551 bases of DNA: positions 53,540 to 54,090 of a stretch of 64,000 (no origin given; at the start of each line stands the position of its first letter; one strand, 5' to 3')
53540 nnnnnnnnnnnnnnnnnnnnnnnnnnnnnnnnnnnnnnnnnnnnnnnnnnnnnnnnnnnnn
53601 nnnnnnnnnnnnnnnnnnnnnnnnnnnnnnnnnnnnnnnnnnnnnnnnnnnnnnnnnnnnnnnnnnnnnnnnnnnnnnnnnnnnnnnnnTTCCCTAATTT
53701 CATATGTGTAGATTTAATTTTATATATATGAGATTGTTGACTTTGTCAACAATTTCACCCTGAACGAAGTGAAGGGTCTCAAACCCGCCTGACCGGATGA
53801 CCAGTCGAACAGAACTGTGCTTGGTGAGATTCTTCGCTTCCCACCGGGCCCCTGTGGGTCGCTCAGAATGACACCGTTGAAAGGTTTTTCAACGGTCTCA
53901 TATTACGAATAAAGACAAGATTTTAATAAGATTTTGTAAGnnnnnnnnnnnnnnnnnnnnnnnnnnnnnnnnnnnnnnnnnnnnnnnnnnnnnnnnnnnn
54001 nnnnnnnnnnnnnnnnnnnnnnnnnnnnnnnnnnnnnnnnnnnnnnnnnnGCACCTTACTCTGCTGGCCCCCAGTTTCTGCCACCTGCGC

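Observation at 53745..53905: Structured element copy 2 between GH57 and pilin genes, plus a partial copy 5' of etfB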

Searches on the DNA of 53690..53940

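Call 23: search_rna_families(source=window, start=53690, end=53940, threshold=evalue, max_evalue=10, show_alignments=3)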
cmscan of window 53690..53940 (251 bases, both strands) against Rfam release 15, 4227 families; matches with E-value up to 10: 4.
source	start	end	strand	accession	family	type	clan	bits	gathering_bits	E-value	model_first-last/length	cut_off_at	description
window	53694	53755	+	RF04181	rteR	Gene; sRNA;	-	15.9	72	5.7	1-84/84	no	rteR sRNA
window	53758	53802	-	RF01297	sR40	Gene; snRNA; snoRNA; CD-box;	-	15.4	50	0.76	1-61/61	no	Small nucleolar RNA sR40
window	53730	53763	+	RF02308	TtnuCD34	Gene; snRNA; snoRNA; CD-box;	-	14.5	80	2.6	35-64/64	no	Tetrahymena snoRNA TtnuCD34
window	53858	53911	+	RF03010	mcrA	Gene; sRNA;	-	11.4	57.6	1.3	1-51/51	no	mcrA RNA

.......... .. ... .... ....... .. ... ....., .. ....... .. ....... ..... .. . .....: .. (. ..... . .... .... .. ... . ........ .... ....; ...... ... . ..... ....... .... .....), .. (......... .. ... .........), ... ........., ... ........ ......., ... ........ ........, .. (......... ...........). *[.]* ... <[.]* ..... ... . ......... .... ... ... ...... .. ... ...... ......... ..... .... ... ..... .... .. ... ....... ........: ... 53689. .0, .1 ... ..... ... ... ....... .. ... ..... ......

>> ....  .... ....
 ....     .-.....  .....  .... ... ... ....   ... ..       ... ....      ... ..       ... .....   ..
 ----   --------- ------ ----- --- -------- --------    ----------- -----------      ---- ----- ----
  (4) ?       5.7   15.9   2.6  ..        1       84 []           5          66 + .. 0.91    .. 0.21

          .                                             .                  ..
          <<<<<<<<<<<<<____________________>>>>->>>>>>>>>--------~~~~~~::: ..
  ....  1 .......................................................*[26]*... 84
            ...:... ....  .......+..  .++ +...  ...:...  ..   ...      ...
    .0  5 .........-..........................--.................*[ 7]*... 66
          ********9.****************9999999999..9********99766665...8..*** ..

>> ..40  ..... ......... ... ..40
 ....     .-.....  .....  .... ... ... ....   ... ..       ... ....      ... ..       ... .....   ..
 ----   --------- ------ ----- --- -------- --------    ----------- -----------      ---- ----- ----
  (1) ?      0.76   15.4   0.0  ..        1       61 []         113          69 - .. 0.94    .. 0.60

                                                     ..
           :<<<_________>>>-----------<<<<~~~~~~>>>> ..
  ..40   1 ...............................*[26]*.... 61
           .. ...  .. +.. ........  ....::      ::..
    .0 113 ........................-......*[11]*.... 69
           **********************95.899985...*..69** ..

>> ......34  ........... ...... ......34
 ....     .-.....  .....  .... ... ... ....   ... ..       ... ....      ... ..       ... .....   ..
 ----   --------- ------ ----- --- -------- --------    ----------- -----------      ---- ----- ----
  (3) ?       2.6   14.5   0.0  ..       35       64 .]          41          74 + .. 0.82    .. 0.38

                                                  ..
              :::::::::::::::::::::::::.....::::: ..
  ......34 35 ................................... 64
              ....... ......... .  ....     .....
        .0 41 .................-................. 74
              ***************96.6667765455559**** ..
